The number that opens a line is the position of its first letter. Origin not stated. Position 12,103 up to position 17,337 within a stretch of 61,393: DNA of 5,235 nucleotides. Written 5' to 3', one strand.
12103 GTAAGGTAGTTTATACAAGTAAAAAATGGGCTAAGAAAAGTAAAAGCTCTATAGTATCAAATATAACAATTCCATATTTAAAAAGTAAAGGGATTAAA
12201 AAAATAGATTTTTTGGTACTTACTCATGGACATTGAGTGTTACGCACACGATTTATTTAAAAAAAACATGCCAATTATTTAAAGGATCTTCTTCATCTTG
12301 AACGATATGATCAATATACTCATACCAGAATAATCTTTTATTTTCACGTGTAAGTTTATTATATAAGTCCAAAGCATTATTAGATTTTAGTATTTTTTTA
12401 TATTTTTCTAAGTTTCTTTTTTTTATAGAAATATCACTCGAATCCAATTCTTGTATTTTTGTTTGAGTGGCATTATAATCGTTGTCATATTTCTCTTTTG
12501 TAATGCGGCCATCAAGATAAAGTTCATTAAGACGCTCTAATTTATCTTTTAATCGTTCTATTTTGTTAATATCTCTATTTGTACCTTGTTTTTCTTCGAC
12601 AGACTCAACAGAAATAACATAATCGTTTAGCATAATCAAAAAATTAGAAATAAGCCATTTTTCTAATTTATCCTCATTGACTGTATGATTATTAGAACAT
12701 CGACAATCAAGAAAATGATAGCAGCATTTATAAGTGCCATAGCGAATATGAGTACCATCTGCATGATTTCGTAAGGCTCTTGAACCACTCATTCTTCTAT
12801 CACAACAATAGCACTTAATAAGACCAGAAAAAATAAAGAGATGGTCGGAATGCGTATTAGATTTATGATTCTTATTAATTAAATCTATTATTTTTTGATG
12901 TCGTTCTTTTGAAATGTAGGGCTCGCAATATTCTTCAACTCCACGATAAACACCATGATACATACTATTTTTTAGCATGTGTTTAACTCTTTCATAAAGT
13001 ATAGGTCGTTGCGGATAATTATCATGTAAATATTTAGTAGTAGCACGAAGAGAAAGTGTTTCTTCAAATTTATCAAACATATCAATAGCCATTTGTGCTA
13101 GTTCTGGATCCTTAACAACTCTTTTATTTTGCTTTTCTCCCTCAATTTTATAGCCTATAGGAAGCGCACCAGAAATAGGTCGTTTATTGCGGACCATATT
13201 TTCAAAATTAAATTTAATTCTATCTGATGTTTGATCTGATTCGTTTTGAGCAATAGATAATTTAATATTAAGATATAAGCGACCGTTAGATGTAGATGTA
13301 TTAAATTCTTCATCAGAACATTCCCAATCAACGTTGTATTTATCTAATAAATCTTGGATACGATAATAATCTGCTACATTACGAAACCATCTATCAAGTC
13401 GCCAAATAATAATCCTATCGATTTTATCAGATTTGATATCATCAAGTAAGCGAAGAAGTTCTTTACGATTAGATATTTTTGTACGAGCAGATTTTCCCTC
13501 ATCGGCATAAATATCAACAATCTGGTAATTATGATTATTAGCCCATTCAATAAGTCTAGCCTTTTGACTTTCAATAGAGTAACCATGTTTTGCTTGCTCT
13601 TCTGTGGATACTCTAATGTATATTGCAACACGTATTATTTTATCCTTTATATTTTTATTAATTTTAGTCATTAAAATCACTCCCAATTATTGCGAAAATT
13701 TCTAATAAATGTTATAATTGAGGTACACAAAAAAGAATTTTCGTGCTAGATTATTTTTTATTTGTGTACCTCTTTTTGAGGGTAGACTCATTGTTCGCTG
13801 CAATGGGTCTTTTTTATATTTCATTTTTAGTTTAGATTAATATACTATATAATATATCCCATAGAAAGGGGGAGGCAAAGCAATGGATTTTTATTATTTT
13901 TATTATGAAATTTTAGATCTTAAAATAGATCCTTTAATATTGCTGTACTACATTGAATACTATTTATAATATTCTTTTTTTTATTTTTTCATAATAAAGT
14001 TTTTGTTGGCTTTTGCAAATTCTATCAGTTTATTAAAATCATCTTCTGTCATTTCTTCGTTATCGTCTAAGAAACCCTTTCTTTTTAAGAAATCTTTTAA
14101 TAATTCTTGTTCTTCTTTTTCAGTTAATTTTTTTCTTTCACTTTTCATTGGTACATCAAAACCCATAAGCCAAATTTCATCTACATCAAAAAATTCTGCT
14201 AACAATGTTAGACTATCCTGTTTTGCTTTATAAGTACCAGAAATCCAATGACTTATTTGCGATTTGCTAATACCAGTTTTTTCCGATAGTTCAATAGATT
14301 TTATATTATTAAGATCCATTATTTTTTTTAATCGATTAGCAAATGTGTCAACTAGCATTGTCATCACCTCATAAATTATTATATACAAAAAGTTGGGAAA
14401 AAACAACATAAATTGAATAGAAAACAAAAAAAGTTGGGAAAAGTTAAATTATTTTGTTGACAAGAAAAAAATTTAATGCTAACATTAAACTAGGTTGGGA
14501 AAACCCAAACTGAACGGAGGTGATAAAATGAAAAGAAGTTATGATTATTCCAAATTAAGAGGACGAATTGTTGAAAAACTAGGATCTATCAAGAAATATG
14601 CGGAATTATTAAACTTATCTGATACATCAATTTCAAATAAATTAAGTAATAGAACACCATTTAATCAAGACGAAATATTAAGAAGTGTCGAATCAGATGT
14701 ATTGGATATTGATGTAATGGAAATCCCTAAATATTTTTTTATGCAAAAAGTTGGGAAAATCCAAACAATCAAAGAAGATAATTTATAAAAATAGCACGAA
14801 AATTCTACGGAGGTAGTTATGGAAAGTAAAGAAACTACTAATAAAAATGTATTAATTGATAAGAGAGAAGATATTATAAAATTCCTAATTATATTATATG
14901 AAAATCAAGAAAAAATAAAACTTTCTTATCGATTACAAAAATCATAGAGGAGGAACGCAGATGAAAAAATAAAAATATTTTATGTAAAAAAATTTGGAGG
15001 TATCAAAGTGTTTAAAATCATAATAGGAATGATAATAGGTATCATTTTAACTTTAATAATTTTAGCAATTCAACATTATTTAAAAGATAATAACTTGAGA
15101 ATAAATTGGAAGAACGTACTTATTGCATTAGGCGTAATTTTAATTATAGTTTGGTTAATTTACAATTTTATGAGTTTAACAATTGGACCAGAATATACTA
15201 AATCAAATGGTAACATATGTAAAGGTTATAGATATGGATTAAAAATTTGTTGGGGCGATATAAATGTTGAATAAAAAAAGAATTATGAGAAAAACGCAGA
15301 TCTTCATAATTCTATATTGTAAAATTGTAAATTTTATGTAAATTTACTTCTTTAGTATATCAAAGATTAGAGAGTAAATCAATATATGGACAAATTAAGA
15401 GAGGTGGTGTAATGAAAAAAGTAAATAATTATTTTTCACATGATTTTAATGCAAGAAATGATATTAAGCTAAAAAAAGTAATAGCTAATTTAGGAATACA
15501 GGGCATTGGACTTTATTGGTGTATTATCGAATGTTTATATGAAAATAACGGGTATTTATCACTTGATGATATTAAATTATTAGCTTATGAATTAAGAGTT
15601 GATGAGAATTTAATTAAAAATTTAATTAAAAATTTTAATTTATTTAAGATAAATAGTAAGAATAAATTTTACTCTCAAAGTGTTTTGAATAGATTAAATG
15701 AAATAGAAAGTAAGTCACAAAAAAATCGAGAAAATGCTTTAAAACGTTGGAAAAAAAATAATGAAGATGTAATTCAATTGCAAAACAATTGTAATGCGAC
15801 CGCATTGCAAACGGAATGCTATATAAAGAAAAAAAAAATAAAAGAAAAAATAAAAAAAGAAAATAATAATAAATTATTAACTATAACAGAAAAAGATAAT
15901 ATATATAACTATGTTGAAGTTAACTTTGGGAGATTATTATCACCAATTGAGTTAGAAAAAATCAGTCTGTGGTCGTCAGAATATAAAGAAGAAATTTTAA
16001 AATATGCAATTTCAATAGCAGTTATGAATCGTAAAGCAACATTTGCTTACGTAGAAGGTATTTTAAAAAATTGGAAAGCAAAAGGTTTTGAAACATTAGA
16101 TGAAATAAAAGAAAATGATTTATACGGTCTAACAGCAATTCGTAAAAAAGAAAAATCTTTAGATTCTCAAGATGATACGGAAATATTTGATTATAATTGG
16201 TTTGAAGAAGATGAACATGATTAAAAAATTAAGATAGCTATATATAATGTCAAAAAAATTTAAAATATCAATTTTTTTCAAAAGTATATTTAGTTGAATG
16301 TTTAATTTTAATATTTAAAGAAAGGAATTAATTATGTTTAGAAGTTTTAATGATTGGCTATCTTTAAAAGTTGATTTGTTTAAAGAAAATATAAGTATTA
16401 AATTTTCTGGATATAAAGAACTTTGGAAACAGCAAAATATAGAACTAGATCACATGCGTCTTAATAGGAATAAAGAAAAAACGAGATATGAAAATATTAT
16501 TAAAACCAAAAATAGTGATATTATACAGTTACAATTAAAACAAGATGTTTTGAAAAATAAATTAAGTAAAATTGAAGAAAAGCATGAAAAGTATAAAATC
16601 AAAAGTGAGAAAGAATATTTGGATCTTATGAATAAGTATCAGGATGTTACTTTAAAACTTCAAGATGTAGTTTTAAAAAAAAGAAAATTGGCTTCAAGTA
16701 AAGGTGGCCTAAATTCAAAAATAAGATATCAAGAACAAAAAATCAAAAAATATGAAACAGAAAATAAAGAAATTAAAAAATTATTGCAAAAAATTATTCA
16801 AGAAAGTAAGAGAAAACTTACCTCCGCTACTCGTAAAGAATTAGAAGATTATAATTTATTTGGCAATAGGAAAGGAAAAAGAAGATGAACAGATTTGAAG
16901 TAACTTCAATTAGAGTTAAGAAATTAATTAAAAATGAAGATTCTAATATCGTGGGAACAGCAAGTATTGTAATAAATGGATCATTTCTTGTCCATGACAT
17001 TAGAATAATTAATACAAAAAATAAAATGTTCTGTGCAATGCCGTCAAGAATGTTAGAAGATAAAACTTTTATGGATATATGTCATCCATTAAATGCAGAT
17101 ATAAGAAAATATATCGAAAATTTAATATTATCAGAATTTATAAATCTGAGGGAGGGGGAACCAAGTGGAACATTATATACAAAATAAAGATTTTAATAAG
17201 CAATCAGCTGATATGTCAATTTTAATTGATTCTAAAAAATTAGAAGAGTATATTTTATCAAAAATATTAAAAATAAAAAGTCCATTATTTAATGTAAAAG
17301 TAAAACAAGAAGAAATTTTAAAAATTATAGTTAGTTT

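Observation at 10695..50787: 38-kb prophage splits comEC at its metallo-beta-lactamase motif; precise excision rebuilds an in-frame gene (candidate phage regulatory switch on DNA uptake)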

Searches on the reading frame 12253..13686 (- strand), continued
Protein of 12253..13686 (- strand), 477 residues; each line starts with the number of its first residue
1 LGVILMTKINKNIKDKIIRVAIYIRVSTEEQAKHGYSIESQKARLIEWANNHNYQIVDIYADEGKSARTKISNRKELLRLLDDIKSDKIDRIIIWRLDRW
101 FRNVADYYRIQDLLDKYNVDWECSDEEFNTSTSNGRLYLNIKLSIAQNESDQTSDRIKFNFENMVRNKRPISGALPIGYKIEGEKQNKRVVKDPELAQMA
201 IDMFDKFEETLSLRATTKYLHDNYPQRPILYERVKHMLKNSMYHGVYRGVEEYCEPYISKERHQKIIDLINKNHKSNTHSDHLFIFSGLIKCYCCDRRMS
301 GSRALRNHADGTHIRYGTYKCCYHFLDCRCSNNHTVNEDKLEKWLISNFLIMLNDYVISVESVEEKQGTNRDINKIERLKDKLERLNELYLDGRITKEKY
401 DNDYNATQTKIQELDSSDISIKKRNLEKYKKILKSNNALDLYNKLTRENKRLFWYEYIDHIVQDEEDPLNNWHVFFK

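Call 68: find_encoding_contigs(protein=P0139, flank=2000, max_places=3)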
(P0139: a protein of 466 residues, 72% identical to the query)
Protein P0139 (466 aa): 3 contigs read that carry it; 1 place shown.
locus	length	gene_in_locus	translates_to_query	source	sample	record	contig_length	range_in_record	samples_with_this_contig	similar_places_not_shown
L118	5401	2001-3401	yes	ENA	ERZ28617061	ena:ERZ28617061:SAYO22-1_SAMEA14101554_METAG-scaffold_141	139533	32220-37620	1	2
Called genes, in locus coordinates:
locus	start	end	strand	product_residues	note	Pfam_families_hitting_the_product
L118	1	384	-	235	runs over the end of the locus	-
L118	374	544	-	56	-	-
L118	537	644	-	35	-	-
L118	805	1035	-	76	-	PF13560:HTH_31 (weak), PF12844:HTH_19, PF13443:HTH_26 (weak), PF01381:HTH_3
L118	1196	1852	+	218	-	PF01381:HTH_3 (weak), PF13443:HTH_26, PF00717:Peptidase_S24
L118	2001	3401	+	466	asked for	PF00239:Resolvase, PF07508:Recombinase (weak), PF13408:Zn_ribbon_recom (weak)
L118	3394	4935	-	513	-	PF13567:DUF4131, PF03772:Competence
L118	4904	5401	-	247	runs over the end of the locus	PF10531:SLBB, PF00633:HHH, PF12836:HHH_3, PF14520:HHH_5 (faint)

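Call 69: find_encoding_contigs(protein=P0152, flank=2000, max_places=4)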
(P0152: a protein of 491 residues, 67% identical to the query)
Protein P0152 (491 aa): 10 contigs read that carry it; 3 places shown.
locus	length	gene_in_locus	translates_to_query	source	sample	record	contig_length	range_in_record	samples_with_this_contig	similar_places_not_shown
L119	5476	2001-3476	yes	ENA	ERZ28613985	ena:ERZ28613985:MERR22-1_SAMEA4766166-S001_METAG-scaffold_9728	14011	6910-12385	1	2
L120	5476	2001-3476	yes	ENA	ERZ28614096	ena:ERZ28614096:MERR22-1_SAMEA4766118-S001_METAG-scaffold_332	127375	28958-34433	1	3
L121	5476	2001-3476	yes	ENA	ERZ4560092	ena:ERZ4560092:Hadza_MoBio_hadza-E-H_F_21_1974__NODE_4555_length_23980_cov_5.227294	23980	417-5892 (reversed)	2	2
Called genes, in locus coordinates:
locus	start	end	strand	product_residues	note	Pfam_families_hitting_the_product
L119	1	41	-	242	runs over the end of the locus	PF19808:DUF6291, PF09524:Phg_2220_C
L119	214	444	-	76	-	-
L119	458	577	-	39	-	-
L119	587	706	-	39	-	-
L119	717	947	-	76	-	PF05339:DUF739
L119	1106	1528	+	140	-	PF01381:HTH_3 (weak)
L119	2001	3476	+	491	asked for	PF00239:Resolvase, PF07508:Recombinase (weak), PF13408:Zn_ribbon_recom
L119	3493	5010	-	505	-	PF13567:DUF4131 (weak), PF03772:Competence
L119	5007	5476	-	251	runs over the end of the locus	PF10531:SLBB, PF12836:HHH_3, PF14520:HHH_5 (faint), PF00633:HHH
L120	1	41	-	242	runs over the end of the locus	PF19808:DUF6291, PF09524:Phg_2220_C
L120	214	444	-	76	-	-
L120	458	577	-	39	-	-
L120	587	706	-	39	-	-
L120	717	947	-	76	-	PF05339:DUF739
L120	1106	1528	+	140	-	PF01381:HTH_3 (weak)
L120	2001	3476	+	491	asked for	PF00239:Resolvase, PF07508:Recombinase (weak), PF13408:Zn_ribbon_recom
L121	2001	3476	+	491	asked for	PF00239:Resolvase, PF07508:Recombinase (weak), PF13408:Zn_ribbon_recom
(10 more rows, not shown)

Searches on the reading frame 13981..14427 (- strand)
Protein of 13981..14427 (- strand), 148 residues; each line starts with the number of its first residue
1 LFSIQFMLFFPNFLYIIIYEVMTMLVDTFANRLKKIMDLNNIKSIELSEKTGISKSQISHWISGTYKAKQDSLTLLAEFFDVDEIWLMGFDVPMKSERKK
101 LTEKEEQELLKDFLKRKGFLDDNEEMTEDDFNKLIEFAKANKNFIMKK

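Call 9: search_protein_families(library=phrogs, proteins=[window:13981-14427:-])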
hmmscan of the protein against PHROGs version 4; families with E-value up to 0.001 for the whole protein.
window:13981-14427:- (148 aa): 15 families
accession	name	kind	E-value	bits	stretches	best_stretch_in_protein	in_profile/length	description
phrog_2967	-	transcription regulation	1.3e-20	75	1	28-142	10-121/225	transcriptional regulator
phrog_8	-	transcription regulation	1.4e-17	65.2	1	20-134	68-179/346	transcriptional regulator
phrog_4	-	transcription regulation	5.1e-13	49.8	1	24-107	130-205/400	transcriptional repressor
phrog_3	-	transcription regulation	5.1e-12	47.3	1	21-125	81-183/430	transcriptional repressor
phrog_2328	-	transcription regulation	7.4e-09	36.5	1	27-95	14-82/128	transcriptional repressor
phrog_2439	-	transcription regulation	1.7e-06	28.2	1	30-115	9-88/367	transcriptional regulator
phrog_1124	-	transcription regulation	4.7e-06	27.3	1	31-81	7-60/177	transcriptional regulator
phrog_1994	-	DNA, RNA and nucleotide metabolism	1.9e-05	25.7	1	31-96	2-65/170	DNA binding protein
phrog_4779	-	transcription regulation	2.6e-05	25.6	1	28-82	2-58/98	transcriptional regulator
phrog_638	-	transcription regulation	0.00014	22.7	1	46-116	22-87/145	transcriptional regulator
phrog_36540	-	unknown function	0.00025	21.7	1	33-90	4-61/196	-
phrog_34939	-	unknown function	0.00026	21.7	1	24-93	5-76/280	-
phrog_3557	-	transcription regulation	0.0004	21.6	1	21-92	6-75/142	transcriptional regulator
phrog_4583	-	transcription regulation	0.00049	21.1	1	28-83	10-65/81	transcriptional repressor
phrog_1468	-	transcription regulation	0.00057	20.5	1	26-69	5-48/67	transcriptional repressor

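Call 65: search_protein_families(library=pfam, proteins=[window:13981-14427:-], max_evalue=1)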
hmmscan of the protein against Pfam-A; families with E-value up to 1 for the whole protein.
window:13981-14427:- (148 aa): 8 families
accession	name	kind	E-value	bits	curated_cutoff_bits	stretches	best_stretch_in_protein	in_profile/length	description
PF01381.28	HTH_3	-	9.6e-11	42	23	1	33-87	1-55/55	Helix-turn-helix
PF12844.13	HTH_19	-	8.4e-09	35.7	30.2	1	31-88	2-59/64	Helix-turn-helix domain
PF13443.12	HTH_26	-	9.1e-07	29.5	22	1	32-80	1-50/63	Cro/C1-type HTH DNA-binding domain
PF04814.19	HNF-1_N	-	0.0037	18.1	29.7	1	30-65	123-158/175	Hepatocyte nuclear factor 1 (HNF-1), N terminus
PF20317.4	HTH_60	-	0.02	15.7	24.1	1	27-89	4-66/140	Helix-turn-helix domain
PF05920.17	Homeobox_KN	-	0.029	14.7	24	1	45-61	17-33/40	Homeobox KN domain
PF07022.19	Phage_CI_repr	-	0.034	14.9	22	1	32-63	2-34/65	Bacteriophage CI repressor helix-turn-helix domain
PF13560.12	HTH_31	-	0.09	13.5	27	1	46-84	19-58/64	Helix-turn-helix domain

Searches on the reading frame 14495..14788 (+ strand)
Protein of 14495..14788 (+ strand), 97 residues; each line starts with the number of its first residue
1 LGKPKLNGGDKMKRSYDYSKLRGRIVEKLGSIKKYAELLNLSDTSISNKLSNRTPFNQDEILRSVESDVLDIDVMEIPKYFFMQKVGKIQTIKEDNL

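Call 9: search_protein_families(library=phrogs, proteins=[window:14495-14788:+])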
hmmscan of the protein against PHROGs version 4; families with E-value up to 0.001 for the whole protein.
window:14495-14788:+ (97 aa): 0 families

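Call 65: search_protein_families(library=pfam, proteins=[window:14495-14788:+], max_evalue=1)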
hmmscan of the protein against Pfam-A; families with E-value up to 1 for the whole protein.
window:14495-14788:+ (97 aa): 4 families
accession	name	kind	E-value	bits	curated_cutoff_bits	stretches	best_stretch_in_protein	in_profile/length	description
PF05339.17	DUF739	-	9.4e-20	71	27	1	15-82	2-67/69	Protein of unknown function (DUF739)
PF18024.7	HTH_50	-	0.037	14.2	27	1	23-50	17-44/50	Helix-turn-helix domain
PF22083.2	I-HmuI_NUMOD-like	-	0.13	12.3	27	1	30-48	13-31/46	DNA endonuclease I-HmuI-like, NUMOD-like domain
PF15943.11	YdaS_toxin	-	0.2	12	30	1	25-57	4-36/65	Bacterial toxin YdaS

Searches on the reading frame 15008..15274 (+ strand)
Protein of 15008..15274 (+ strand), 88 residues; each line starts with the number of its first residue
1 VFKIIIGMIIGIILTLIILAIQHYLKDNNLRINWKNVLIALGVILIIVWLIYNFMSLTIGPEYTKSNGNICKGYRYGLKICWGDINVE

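Call 65: search_protein_families(library=pfam, proteins=[window:15008-15274:+], max_evalue=1)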
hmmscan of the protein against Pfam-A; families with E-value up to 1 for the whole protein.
window:15008-15274:+ (88 aa): 11 families
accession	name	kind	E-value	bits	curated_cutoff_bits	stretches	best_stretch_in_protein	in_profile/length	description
PF02687.27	FtsX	-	0.0057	17.1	25.5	1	4-55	55-111/120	FtsX-like permease C-terminal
PF06570.16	DUF1129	-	0.01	15.9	29.1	1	4-55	118-167/207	Protein of unknown function (DUF1129)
PF06271.18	RDD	-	0.015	16.1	24.1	1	4-57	15-66/137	RDD family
PF13346.12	ABC2_membrane_5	-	0.016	15.2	25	1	4-55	85-132/205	ABC-2 family transporter protein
PF20563.3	DUF6773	-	0.019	15.3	27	1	3-58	87-143/163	Family of unknown function (DUF6773)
PF01284.28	MARVEL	-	0.021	15.3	32.8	1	8-56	15-63/135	Membrane-associating domain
PF11998.13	DUF3493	-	0.046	14.3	27.1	1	12-52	36-76/79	Low psii accumulation1 / Rep27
PF11694.13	DUF3290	-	0.12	12.8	31.3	1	7-51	20-63/144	Protein of unknown function (DUF3290)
PF12725.13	DUF3810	-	0.26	11.1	28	1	7-66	30-86/311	Protein of unknown function (DUF3810)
PF20535.3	DUF6750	-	0.47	10.9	27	1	4-52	64-113/128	Family of unknown function (DUF6750)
PF07331.16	TctB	-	0.52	10.9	29.1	1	6-55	89-132/137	Tripartite tricarboxylate transporter TctB family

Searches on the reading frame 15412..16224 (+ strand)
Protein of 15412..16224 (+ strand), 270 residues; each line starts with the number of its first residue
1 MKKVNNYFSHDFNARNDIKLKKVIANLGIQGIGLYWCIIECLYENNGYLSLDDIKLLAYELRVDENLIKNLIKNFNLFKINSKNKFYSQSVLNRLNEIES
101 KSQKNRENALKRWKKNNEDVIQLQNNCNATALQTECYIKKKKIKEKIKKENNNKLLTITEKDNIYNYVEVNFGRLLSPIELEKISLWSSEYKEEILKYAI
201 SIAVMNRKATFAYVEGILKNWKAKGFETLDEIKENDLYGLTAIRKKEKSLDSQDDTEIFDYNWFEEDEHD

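Call 9: search_protein_families(library=phrogs, proteins=[window:15412-16224:+])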
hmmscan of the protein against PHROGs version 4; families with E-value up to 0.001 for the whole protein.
window:15412-16224:+ (270 aa): 13 families
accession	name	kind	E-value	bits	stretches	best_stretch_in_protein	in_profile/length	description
phrog_2562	-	DNA, RNA and nucleotide metabolism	4.4e-33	116.2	1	1-239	5-264/290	replication initiation protein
phrog_186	-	DNA, RNA and nucleotide metabolism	8.6e-22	79.2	1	55-237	66-246/308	DnaD-like helicase loader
phrog_38715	-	unknown function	1.9e-12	48.4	1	6-145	4-147/269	-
phrog_19120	-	unknown function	2.2e-12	48.1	1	160-235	2-79/126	-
phrog_6493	-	DNA, RNA and nucleotide metabolism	2.7e-11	44.3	1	71-248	81-238/261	DnaD-like helicase loader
phrog_4016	-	DNA, RNA and nucleotide metabolism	5e-10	40.4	1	140-237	9-108/159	replication initiation protein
phrog_25773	-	DNA, RNA and nucleotide metabolism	9.3e-10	39.8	1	163-235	59-133/171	replication initiation protein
phrog_24189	-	unknown function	3.5e-07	31.5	1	6-48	17-59/151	-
phrog_25071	-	unknown function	7e-07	30.1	1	98-236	45-167/223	-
phrog_20981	-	unknown function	7.5e-07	30.1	1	6-154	2-158/293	-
phrog_6251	-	DNA, RNA and nucleotide metabolism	5.8e-06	27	1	68-237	119-268/284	replisome organizer DnaA-like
phrog_29927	-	DNA, RNA and nucleotide metabolism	8.7e-05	23.7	1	139-235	19-118/142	replication initiation protein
phrog_13390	-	unknown function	0.00022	21.8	1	178-234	212-268/331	-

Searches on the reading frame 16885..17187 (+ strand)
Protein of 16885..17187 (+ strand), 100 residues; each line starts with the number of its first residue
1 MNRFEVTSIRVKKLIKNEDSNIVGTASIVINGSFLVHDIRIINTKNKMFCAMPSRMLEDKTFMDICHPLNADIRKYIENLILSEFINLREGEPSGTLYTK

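Call 51: search_protein_families(library=pfam, proteins=[window:16885-17187:+], max_evalue=0.01)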
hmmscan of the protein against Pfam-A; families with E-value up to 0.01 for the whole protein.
window:16885-17187:+ (100 aa): 1 family
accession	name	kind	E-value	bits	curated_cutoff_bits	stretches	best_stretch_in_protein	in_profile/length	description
PF04026.17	SpoVG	-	1.7e-24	86.2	29.6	1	5-85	2-80/82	SpoVG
